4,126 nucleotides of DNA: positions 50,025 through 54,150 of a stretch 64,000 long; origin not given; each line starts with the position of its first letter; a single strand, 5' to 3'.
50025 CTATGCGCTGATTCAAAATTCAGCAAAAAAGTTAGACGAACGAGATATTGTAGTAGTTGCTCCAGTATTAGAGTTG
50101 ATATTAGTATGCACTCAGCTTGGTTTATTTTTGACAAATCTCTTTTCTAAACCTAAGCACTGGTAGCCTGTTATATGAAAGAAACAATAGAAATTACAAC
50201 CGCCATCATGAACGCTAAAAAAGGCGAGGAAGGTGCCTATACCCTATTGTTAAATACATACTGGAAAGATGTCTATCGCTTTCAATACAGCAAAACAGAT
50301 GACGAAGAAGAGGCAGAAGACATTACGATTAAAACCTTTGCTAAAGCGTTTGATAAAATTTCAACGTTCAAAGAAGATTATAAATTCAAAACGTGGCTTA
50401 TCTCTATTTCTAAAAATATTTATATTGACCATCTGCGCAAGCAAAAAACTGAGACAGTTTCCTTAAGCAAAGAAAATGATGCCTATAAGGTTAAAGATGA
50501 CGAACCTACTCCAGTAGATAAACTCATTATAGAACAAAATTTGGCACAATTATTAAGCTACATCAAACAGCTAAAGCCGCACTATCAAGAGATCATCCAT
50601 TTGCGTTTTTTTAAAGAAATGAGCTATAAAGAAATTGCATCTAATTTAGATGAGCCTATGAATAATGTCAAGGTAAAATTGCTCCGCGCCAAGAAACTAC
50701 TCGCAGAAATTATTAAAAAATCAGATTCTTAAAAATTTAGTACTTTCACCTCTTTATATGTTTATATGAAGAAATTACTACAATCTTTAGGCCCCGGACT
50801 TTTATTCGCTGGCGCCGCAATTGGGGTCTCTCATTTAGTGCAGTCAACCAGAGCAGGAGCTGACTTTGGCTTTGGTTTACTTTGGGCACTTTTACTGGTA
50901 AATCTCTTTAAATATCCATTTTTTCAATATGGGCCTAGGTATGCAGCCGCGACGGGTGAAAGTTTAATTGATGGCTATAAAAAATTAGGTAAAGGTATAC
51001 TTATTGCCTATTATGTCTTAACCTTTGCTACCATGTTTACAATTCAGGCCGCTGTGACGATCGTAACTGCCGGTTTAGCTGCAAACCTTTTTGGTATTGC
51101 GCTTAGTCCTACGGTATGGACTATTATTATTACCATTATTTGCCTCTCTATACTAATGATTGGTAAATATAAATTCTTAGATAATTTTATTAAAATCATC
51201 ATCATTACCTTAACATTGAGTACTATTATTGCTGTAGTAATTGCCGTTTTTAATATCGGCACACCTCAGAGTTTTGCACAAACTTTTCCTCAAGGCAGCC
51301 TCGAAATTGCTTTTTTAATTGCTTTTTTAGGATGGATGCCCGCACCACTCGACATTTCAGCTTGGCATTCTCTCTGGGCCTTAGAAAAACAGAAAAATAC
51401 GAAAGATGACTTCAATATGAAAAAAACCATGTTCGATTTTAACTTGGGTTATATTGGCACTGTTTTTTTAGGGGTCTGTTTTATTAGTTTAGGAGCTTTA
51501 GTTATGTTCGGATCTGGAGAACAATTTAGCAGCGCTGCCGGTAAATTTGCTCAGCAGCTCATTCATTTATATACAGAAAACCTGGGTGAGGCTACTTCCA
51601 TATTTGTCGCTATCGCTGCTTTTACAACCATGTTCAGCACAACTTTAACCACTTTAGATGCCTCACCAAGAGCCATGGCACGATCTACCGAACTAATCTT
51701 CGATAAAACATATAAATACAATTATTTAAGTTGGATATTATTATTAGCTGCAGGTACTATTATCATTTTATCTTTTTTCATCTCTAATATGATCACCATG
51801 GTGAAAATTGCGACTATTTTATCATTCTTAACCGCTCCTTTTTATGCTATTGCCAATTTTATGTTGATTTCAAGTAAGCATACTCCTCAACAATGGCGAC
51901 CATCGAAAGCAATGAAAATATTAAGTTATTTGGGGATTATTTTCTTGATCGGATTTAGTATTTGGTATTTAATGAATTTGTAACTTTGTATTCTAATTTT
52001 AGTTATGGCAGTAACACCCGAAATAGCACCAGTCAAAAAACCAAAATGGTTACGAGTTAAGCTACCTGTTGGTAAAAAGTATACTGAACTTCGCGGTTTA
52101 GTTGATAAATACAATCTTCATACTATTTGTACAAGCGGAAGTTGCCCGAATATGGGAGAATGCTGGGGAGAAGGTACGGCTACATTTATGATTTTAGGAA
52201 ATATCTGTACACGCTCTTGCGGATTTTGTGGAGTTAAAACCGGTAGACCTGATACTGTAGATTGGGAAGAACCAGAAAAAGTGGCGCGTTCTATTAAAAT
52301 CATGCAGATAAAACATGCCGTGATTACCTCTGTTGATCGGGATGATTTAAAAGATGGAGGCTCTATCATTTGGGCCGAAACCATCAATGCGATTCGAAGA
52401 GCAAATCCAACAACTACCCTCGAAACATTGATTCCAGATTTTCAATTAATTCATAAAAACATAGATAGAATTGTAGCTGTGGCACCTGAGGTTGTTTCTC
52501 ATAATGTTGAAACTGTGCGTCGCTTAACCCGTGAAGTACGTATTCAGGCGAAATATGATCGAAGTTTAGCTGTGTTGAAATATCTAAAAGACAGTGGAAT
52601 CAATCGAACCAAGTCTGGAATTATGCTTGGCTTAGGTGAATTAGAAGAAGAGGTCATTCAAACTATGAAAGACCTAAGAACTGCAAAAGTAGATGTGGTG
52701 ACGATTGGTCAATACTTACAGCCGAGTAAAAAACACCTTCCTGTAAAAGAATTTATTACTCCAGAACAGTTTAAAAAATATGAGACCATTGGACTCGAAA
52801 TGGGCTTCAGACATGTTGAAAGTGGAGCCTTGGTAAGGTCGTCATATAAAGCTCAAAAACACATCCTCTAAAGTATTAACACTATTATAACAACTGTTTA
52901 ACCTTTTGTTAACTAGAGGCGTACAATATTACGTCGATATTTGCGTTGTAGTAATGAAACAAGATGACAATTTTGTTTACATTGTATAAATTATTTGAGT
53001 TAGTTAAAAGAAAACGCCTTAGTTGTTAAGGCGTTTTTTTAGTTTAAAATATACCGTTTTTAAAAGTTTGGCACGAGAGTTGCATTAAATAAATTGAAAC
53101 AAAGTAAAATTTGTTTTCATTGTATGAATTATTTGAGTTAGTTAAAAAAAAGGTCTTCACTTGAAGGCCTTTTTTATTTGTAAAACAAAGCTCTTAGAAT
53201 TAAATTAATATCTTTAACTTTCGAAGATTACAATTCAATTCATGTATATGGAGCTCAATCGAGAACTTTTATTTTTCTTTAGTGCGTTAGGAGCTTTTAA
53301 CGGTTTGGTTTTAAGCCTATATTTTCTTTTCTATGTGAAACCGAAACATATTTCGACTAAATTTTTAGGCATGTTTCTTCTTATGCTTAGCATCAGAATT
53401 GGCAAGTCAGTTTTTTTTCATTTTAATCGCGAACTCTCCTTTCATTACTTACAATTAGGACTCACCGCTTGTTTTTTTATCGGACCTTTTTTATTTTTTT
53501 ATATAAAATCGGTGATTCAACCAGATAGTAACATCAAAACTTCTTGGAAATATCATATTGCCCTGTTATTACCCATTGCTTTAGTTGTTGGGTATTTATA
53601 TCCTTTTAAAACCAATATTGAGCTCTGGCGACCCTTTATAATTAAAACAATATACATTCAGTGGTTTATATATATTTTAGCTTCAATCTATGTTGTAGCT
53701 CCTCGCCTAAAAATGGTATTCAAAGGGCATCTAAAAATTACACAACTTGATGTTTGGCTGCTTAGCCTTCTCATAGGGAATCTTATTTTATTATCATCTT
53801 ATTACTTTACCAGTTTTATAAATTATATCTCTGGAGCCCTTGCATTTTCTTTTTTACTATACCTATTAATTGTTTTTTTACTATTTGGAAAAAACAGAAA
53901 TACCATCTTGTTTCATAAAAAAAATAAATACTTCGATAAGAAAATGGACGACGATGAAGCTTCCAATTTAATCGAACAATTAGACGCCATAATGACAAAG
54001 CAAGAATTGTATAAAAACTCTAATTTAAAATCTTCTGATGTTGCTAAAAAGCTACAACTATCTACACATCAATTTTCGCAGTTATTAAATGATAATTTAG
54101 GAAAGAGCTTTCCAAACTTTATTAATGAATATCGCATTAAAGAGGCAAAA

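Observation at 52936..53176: Tandem paralogous sRNA candidates, one sigma54-driven, complementary to Bacteroidota-type translation-initiation regions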

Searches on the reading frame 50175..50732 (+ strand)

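Call 12: search_protein_families(library=pfam, proteins=[window:50175-50732:+])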
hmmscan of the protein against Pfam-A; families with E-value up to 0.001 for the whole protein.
window:50175-50732:+ (185 aa): 4 families
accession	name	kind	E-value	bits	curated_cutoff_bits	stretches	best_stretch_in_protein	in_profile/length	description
PF04542.20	Sigma70_r2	-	8.6e-13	48.3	24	1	27-91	3-69/71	Sigma-70 region 2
PF08281.18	Sigma70_r4_2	-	2.8e-12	46.5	25.7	1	124-176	2-54/54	Sigma-70, region 4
PF07638.17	Sigma70_ECF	-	4.8e-06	27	21.1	1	6-166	3-169/185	ECF sigma factor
PF04545.22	Sigma70_r4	-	6.1e-06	26.1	24.1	1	130-169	2-41/50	Sigma-70, region 4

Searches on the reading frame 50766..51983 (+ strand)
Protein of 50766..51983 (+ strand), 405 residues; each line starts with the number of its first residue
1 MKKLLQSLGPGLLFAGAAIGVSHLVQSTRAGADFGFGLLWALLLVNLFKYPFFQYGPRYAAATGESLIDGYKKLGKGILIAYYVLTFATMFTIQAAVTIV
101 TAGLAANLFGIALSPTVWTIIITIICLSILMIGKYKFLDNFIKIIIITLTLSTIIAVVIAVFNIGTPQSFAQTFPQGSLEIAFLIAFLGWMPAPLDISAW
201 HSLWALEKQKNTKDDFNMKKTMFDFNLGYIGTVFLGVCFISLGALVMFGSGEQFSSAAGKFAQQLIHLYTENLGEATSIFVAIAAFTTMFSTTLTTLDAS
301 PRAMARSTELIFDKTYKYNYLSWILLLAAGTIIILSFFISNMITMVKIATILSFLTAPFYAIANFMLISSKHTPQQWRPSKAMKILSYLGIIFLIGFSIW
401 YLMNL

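Call 12: search_protein_families(library=pfam, proteins=[window:50766-51983:+])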
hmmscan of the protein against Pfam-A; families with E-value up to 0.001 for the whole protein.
window:50766-51983:+ (405 aa): 1 family
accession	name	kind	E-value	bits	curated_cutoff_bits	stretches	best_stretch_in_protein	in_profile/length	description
PF01566.24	Nramp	-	3.8e-19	69.4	29.8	1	28-372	5-348/357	Natural resistance-associated macrophage protein-like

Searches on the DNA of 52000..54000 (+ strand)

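Call 48: build_rna_model(alignment_id=A3, structure=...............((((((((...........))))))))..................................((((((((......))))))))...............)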
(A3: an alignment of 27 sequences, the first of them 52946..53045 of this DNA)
Model R1 built from alignment A3 (27 sequences, 113 columns); structure: as given.
model positions 102; base pairs 16; branch points 1; effective number of sequences 2.29; information 0.59 bits per position. Calibrated on 0.2 Mb of random sequence (short: E-values are rough).
structure used (alignment columns):
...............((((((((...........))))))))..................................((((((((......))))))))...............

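Call 49: search_with_rna_model(model_id=R1, sources=[window, L001, L002, L004, L006, L007, L008, L009, L014, L015, L016, L018, L020, L024, L027, L031, L032, L034, L036, L038, L040, L042, L044, L045, L046, L047, L048, L049, L050], max_evalue=10, make_alignment=true)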
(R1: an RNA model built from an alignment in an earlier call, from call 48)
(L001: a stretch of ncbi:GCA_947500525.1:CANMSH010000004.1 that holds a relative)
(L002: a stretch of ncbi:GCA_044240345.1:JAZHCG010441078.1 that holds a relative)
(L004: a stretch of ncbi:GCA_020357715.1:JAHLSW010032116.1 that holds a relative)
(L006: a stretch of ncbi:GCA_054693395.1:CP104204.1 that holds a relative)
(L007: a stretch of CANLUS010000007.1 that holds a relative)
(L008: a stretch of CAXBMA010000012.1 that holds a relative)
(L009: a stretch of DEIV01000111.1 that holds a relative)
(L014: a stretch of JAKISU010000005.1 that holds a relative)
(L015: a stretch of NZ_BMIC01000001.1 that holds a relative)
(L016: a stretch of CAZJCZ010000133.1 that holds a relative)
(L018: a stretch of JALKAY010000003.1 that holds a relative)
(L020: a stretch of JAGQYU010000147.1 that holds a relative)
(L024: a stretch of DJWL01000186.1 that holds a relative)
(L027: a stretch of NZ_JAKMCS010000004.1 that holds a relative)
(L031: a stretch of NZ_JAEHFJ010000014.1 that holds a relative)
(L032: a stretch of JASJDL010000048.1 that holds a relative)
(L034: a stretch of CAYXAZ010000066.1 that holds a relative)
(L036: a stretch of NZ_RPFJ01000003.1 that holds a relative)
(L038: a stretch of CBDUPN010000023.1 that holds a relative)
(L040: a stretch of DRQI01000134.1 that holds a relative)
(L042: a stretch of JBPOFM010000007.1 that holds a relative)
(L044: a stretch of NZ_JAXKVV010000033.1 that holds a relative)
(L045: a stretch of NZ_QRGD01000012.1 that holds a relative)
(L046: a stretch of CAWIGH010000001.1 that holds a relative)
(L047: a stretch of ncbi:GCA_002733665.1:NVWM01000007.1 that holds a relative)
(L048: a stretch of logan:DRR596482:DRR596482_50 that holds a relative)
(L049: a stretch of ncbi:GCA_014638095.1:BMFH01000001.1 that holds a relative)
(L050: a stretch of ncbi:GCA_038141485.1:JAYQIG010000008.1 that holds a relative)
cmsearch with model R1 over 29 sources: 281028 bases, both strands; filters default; matches with E-value up to 10: 51.
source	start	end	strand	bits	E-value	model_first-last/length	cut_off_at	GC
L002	3681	3783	+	97.5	9.5e-15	1-102/102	no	0.25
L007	1833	1934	-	97.3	1e-14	1-102/102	no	0.27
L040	1013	1114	+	96.6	1.4e-14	1-102/102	no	0.23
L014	5333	5432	+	96.5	1.4e-14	1-102/102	no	0.24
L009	6016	6115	-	95.3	2.4e-14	1-102/102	no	0.23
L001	3694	3795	+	94.7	3.1e-14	1-102/102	no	0.24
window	52945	53046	+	93.2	5.9e-14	1-102/102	no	0.25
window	53084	53181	+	91.9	1e-13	1-102/102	no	0.21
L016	5774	5875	+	91.9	1e-13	1-102/102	no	0.26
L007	1698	1795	-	91.5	1.2e-13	1-102/102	no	0.28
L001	3833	3930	+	91.3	1.3e-13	1-102/102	no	0.24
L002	3832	3929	+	91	1.5e-13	1-102/102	no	0.23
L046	475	574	+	90.1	2.2e-13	1-102/102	no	0.24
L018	1805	1903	-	90.1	2.2e-13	1-102/102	no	0.26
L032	2476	2574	-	89.7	2.5e-13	1-102/102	no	0.31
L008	7070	7168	-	88.2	4.9e-13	1-102/102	no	0.23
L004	3851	3949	+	86.8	8.7e-13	1-102/102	no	0.31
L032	2625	2728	-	86.8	8.9e-13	1-102/102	no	0.26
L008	6936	7032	-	86.8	8.9e-13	1-102/102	no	0.23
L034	7686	7786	+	86.5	1e-12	1-102/102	no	0.22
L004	3709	3813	+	86.4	1e-12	1-102/102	no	0.23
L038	3420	3518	+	85.7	1.4e-12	1-102/102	no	0.25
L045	981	1079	-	83.9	3e-12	1-102/102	no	0.33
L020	96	199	-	83.9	3e-12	1-102/102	no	0.3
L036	3881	3981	+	83.4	3.7e-12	1-102/102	no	0.2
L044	1810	1907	+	83.1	4.2e-12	1-102/102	no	0.24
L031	6974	7072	-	81.5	8.3e-12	1-102/102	no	0.33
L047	4002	4105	+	51.4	2.9e-06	1-102/102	no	0.26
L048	3920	4029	+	29.4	0.032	1-102/102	no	0.3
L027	7847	7953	-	27.2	0.078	1-102/102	no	0.31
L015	4926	5016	-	22.7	0.54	1-102/102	no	0.27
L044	1864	1938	-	21.2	1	1-102/102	no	0.32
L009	6071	6119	+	21.1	1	1-102/102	no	0.2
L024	4778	4879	+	20.7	1.2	1-102/102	no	0.3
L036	3938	4017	-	20.6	1.3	1-102/102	no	0.26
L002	3887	3980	-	20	1.7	1-102/102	no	0.23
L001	3888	3984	-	19.9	1.8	1-102/102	no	0.23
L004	3768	3855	-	19.8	1.8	1-102/102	no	0.26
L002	3777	3876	-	19.1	2.5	1-102/102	no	0.28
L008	6896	6979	+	19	2.6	1-102/102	no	0.23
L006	1728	1804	+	18.9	2.7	1-102/102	no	0.25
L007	1751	1839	+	18.5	3.1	1-102/102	no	0.27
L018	6940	7028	+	18.4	3.2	1-102/102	no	0.31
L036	3862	3925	-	18.3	3.4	1-102/102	no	0.2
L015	5532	5631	-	18.2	3.6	1-102/102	no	0.33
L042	3983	4045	+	17.2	5.6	1-102/102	no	0.33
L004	5860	5942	-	16.3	8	1-102/102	no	0.23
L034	7744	7821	-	16.2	8.4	1-102/102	no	0.23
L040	1613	1692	+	15.8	9.9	1-102/102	no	0.17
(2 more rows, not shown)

Alignment A4: 51 matches aligned to the model, 199 columns, each read 5' to 3' on its own strand. Consensus structure (alignment columns), stored with it:
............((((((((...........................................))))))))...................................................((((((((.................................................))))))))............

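Call 50: search_with_rna_model(model_id=R1, sources=[window, L001, L002, L004, L007, L008, L009, L014, L016, L018, L020, L031, L032, L034, L036, L038, L040, L044, L045, L046, L047, L048], max_evalue=0.05, make_alignment=true, show_alignments=0)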
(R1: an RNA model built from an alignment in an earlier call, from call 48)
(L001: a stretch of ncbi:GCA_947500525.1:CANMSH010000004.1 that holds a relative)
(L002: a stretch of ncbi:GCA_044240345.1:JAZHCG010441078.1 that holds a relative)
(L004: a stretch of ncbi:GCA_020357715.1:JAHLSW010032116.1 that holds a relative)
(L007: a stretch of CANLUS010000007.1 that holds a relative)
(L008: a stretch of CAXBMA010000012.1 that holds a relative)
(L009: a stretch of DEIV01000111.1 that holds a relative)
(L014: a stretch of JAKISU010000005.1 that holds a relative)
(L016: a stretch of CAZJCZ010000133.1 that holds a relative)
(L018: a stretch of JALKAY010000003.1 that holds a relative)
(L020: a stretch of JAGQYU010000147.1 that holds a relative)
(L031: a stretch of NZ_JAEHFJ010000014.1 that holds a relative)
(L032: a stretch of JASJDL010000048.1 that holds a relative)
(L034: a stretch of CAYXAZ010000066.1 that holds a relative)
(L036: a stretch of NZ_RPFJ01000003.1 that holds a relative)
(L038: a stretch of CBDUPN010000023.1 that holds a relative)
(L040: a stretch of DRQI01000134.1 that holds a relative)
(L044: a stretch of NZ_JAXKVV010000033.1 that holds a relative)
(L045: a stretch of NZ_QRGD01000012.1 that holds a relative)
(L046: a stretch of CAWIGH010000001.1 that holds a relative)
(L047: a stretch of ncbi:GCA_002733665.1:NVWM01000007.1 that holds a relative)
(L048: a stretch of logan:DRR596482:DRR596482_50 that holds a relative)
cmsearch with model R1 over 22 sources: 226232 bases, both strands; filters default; matches with E-value up to 0.05: 29.
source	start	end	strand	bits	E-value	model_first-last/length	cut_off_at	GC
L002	3681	3783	+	97.5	7.7e-15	1-102/102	no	0.25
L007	1833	1934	-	97.3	8.2e-15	1-102/102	no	0.27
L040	1013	1114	+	96.6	1.1e-14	1-102/102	no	0.23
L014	5333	5432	+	96.5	1.2e-14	1-102/102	no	0.24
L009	6016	6115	-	95.3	1.9e-14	1-102/102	no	0.23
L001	3694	3795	+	94.7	2.5e-14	1-102/102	no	0.24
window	52945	53046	+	93.2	4.7e-14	1-102/102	no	0.25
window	53084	53181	+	91.9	8e-14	1-102/102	no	0.21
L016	5774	5875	+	91.9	8.2e-14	1-102/102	no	0.26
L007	1698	1795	-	91.5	9.6e-14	1-102/102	no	0.28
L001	3833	3930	+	91.3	1e-13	1-102/102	no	0.24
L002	3832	3929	+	91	1.2e-13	1-102/102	no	0.23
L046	475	574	+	90.1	1.8e-13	1-102/102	no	0.24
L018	1805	1903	-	90.1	1.8e-13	1-102/102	no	0.26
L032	2476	2574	-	89.7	2e-13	1-102/102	no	0.31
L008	7070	7168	-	88.2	4e-13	1-102/102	no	0.23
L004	3851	3949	+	86.8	7e-13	1-102/102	no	0.31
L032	2625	2728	-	86.8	7.1e-13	1-102/102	no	0.26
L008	6936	7032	-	86.8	7.2e-13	1-102/102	no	0.23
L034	7686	7786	+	86.5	8.1e-13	1-102/102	no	0.22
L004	3709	3813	+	86.4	8.4e-13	1-102/102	no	0.23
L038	3420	3518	+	85.7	1.1e-12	1-102/102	no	0.25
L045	981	1079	-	83.9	2.4e-12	1-102/102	no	0.33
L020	96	199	-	83.9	2.4e-12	1-102/102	no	0.3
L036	3881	3981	+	83.4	2.9e-12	1-102/102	no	0.2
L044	1810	1907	+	83.1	3.4e-12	1-102/102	no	0.24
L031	6974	7072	-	81.5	6.7e-12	1-102/102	no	0.33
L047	4002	4105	+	51.4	2.3e-06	1-102/102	no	0.26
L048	3920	4029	+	29.4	0.025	1-102/102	no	0.3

Alignment A5: 29 matches aligned to the model, 121 columns, each read 5' to 3' on its own strand. Consensus structure (alignment columns), stored with it:
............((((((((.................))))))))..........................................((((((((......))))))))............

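Call 73: search_rna_families(source=L047, start=3930, end=4160, threshold=evalue, max_evalue=1)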
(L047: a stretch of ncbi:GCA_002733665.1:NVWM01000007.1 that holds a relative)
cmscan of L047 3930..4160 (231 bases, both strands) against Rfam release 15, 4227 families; matches with E-value up to 1: 12.
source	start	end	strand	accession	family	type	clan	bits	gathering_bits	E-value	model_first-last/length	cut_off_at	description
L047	4043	4101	+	RF01859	Phe_leader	Cis-reg; leader;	-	25.6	55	0.02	1-125/125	no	Phenylalanine leader peptide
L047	4009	4101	+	RF02435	SpF41_sRNA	Gene; sRNA;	-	23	52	0.13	1-105/105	no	Streptococcus sRNA SpF41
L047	4070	4125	-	RF02844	RefA9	Gene; antisense;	-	22.7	49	0.17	1-64/64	no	Enterococcus sRNA A9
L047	4016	4110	+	RF02732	JA04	Gene; sRNA;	-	22.6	81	0.32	1-81/81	no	Aggregatibacter sRNA JA04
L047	4036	4104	+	RF02371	PyrG_leader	Cis-reg; leader;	-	21.9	65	0.77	1-78/78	no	PyrG leader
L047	4013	4107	+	RF00558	L20_leader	Cis-reg; leader;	-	21.8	58.7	0.028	1-127/127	no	Ribosomal protein L20 leader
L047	4034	4106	+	RF04319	BTncRNA_FopS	Gene; sRNA;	-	21.3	56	0.31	1-71/71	no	Bacteroidetes FopS (family of paralogous sRNAs)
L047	4042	4116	+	RF02606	AbsR28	Gene; sRNA;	-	20.9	50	0.0089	1-180/180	no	Acinetobacter sRNA 28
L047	3999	4096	+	RF02384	FasX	Gene; sRNA;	-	20.1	100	0.2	1-205/205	no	FasX small RNA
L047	4047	4123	+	RF01770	rimP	Cis-reg; leader;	-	20.1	47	0.37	1-102/102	no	Gammaprotebacteria rimP leader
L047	4072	4154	-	RF02822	Srn266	Gene; sRNA;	-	18.7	63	0.75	1-112/112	no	Streptococcus RNA 266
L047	3981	4114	+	RF03532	SQ2397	Cis-reg;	-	18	100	0.39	1-243/243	no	Cis-regulator of HTH transcription factor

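Call 78: search_with_rna_model(model_id=R1, sources=[L052, L053, L054, L055, L056, L057, L058, L059, L061, L062, L063, L067, L068, L069, L071, L072, L075, L076, L077, L078, L079, L080, L082, L083], max_evalue=0.1)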
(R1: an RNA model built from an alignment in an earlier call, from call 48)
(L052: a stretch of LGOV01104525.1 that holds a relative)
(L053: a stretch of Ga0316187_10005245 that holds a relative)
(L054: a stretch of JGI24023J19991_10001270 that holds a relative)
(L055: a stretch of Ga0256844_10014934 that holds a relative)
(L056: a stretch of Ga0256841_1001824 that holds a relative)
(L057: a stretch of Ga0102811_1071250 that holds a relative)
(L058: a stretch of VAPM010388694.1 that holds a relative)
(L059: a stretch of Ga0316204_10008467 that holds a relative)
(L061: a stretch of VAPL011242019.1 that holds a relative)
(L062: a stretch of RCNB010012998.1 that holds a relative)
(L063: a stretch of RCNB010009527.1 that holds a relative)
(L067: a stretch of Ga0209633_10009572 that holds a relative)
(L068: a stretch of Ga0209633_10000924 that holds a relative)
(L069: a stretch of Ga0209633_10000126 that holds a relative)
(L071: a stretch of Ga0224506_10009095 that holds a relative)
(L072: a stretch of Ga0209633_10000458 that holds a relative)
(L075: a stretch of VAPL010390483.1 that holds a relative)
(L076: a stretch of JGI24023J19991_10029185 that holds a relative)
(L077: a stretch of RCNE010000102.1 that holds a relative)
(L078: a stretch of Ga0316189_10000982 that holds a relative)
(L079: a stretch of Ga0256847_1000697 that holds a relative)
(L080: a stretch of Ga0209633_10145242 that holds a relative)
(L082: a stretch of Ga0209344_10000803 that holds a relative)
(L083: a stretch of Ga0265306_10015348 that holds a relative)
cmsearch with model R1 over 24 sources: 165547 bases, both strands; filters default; matches with E-value up to 0.1: 36.
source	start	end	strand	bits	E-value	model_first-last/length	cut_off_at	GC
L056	948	1049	-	98.1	4.3e-15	1-102/102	no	0.25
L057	65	163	+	96.6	8.3e-15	1-102/102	no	0.28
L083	3485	3584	-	96.5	8.5e-15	1-102/102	no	0.25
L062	1658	1759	-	96.3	9.4e-15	1-102/102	no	0.26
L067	6574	6673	-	96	1.1e-14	1-102/102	no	0.22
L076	370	469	+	95.8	1.1e-14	1-102/102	no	0.24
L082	12227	12324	-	95.3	1.4e-14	1-102/102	no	0.28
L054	3666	3765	+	95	1.6e-14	1-102/102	no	0.21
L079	969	1069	-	94.5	2e-14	1-102/102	no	0.24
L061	5184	5284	-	94.2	2.3e-14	1-102/102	no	0.22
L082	12362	12463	-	94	2.5e-14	1-102/102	no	0.22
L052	688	788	+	93.8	2.6e-14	1-102/102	no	0.21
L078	8979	9080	+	93.3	3.2e-14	1-102/102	no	0.23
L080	81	182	+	93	3.7e-14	1-102/102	no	0.23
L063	3038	3139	+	92.2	5.3e-14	1-102/102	no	0.23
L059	10032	10128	+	91.8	6.2e-14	1-102/102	no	0.26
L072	480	577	+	90.7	9.7e-14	1-102/102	no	0.23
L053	260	358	+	89.5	1.6e-13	1-102/102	no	0.24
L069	10031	10128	-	89.4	1.7e-13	1-102/102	no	0.2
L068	1531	1630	-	89.1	1.9e-13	1-102/102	no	0.19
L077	6115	6210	-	87.9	3.2e-13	1-102/102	no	0.28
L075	1835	1937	-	86.3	6.4e-13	1-102/102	no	0.23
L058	365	466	+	86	7.4e-13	1-102/102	no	0.23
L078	9118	9213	+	85.7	8.3e-13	1-102/102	no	0.25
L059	9882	9982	+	85.7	8.4e-13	1-102/102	no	0.24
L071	1502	1600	-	84.9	1.1e-12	1-102/102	no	0.24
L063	3186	3283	+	82.8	2.8e-12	1-102/102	no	0.28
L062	1513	1610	-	80.8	6.4e-12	1-102/102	no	0.24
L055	818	918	-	79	1.4e-11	1-102/102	no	0.22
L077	6259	6358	-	75.7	5.7e-11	1-102/102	no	0.21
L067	1296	1391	-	46.2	1.5e-05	1-102/102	no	0.2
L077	11433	11531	+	36.5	0.00092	1-102/102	no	0.21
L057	238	352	-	29.3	0.019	1-102/102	no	0.29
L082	12189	12270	+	27.2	0.047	1-102/102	no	0.26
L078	9171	9254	-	25.7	0.087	1-102/102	no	0.26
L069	10084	10145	+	25.7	0.088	1-102/102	no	0.23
